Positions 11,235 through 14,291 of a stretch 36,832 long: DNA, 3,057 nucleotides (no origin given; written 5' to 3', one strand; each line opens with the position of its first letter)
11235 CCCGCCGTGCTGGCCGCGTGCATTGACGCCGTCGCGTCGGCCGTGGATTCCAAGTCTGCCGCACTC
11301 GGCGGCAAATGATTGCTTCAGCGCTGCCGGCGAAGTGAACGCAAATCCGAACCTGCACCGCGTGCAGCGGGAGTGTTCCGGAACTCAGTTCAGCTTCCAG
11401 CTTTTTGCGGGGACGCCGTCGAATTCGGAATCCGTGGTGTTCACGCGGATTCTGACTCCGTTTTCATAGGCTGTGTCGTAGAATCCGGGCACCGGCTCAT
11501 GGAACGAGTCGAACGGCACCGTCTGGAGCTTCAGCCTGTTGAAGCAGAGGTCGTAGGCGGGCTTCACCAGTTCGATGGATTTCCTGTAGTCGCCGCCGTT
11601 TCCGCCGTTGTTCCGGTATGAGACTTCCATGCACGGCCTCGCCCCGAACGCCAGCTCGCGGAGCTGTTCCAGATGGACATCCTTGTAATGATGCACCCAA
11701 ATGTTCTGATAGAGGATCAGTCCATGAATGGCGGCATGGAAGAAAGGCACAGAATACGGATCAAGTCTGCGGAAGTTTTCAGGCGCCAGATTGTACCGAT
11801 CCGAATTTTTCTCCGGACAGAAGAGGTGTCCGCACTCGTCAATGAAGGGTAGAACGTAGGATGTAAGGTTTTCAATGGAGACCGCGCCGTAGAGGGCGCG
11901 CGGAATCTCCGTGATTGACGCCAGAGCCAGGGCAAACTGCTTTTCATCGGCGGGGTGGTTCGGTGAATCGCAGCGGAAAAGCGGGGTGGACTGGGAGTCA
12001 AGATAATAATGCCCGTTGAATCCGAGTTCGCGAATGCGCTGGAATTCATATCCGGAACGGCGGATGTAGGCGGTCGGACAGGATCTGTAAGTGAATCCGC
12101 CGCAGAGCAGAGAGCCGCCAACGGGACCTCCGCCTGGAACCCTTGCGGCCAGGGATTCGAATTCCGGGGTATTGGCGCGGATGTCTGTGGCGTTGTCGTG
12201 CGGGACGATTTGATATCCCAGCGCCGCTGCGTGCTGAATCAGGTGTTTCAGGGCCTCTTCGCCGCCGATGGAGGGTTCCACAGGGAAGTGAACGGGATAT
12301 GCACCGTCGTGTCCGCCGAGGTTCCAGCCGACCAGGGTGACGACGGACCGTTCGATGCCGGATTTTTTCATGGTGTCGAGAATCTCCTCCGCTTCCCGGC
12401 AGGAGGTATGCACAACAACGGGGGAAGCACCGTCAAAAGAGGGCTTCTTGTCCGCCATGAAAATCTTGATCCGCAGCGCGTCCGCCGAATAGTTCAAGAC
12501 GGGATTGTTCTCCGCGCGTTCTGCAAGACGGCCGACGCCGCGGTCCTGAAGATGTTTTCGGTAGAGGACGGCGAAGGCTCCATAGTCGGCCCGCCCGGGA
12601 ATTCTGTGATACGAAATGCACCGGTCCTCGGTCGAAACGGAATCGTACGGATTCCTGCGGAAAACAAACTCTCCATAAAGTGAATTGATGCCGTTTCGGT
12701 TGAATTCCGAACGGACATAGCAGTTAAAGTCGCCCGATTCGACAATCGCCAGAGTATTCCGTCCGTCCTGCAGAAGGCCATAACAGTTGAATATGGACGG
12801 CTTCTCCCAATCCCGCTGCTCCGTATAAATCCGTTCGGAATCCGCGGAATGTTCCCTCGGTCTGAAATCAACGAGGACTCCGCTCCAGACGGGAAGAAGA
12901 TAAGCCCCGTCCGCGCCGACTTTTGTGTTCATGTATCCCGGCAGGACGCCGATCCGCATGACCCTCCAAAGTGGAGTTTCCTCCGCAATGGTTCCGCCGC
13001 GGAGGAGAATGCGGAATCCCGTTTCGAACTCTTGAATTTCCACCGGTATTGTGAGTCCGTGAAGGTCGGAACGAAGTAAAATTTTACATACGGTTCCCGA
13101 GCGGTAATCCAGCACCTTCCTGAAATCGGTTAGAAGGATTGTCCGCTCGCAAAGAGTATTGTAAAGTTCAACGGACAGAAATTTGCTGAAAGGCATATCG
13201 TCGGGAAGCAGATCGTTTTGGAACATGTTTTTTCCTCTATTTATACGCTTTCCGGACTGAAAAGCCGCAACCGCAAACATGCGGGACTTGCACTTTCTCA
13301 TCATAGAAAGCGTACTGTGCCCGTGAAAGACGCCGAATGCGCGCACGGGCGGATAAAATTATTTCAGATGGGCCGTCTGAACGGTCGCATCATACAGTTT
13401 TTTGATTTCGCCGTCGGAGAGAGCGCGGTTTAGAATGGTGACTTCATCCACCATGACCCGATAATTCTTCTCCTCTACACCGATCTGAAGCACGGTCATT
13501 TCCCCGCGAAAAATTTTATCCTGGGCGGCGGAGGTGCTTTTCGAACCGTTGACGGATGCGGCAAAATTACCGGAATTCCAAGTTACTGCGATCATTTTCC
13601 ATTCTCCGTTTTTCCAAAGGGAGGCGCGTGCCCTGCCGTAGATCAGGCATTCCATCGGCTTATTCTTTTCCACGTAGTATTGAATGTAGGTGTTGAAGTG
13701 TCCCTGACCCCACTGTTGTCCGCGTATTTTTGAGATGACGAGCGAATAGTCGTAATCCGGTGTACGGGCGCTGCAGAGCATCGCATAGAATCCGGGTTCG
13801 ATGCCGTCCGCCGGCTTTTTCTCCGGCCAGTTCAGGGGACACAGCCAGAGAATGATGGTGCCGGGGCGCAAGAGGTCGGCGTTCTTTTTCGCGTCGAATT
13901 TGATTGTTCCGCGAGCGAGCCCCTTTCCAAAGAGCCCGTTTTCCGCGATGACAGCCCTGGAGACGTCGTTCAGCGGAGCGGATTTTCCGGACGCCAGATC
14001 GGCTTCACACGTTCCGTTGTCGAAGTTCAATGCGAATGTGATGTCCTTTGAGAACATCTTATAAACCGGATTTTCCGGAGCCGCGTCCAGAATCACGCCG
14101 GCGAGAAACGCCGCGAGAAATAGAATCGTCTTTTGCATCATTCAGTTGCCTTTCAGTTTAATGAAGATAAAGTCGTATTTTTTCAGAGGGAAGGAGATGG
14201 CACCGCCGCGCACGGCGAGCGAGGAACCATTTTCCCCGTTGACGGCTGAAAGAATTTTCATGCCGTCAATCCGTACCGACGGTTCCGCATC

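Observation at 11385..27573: Tandem pair of five-gene operons: sugar-sensing regulator, pseudopilin-like H-X9-DG protein, ~1,130-aa CBM9-like secreted protein, LamG protein, signal-less DUF5696-like protein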

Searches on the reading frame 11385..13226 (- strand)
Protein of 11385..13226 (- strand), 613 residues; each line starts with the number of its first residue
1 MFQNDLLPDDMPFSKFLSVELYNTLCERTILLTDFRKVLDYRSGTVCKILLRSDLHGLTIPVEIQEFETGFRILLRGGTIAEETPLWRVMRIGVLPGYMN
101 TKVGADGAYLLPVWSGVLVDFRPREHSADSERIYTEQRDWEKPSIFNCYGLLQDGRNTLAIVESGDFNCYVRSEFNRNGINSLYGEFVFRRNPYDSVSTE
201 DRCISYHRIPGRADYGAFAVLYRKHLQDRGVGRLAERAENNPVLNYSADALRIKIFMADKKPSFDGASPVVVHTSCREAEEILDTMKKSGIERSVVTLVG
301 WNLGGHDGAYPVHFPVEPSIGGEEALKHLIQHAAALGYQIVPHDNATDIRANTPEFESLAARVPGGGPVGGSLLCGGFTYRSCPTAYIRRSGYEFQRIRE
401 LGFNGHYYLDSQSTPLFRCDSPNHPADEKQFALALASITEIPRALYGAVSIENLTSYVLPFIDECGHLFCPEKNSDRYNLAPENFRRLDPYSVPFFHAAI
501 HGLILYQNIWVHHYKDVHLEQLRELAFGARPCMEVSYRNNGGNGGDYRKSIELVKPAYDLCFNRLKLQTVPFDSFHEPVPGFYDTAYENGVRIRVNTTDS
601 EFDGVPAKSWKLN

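Call 4: search_protein_families(library=pfam, proteins=[window:11385-13226:-], max_evalue=0.01)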
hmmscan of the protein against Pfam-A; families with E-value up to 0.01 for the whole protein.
window:11385-13226:- (613 aa): 1 family
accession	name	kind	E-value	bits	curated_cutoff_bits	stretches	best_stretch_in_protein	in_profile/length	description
PF18952.6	DUF5696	-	3.9e-33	115.3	25.6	2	57-357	21-347/612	Family of unknown function (DUF5696)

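Call 6: search_protein_families(library=ncbifam, proteins=[window:11385-13226:-], max_evalue=0.01)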
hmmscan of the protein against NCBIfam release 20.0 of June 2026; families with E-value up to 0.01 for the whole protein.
window:11385-13226:- (613 aa): 0 families

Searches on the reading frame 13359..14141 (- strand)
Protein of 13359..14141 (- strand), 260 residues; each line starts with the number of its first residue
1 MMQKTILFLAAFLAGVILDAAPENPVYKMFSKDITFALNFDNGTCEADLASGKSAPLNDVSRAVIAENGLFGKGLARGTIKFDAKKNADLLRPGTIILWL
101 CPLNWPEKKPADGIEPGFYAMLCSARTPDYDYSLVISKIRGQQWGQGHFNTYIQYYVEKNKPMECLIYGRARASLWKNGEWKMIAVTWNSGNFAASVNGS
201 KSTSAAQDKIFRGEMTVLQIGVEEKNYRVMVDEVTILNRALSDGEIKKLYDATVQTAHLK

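Call 4: search_protein_families(library=pfam, proteins=[window:13359-14141:-], max_evalue=0.01)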
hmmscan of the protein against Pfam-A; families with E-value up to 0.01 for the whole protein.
window:13359-14141:- (260 aa): 1 family
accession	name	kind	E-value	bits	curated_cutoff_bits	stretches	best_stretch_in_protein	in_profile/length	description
PF13385.13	Laminin_G_3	-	6.2e-09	36.6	27.6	1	174-247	74-151/151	Concanavalin A-like lectin/glucanases superfamily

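Call 6: search_protein_families(library=ncbifam, proteins=[window:13359-14141:-], max_evalue=0.01)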
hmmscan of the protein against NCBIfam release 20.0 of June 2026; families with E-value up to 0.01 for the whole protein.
window:13359-14141:- (260 aa): 0 families
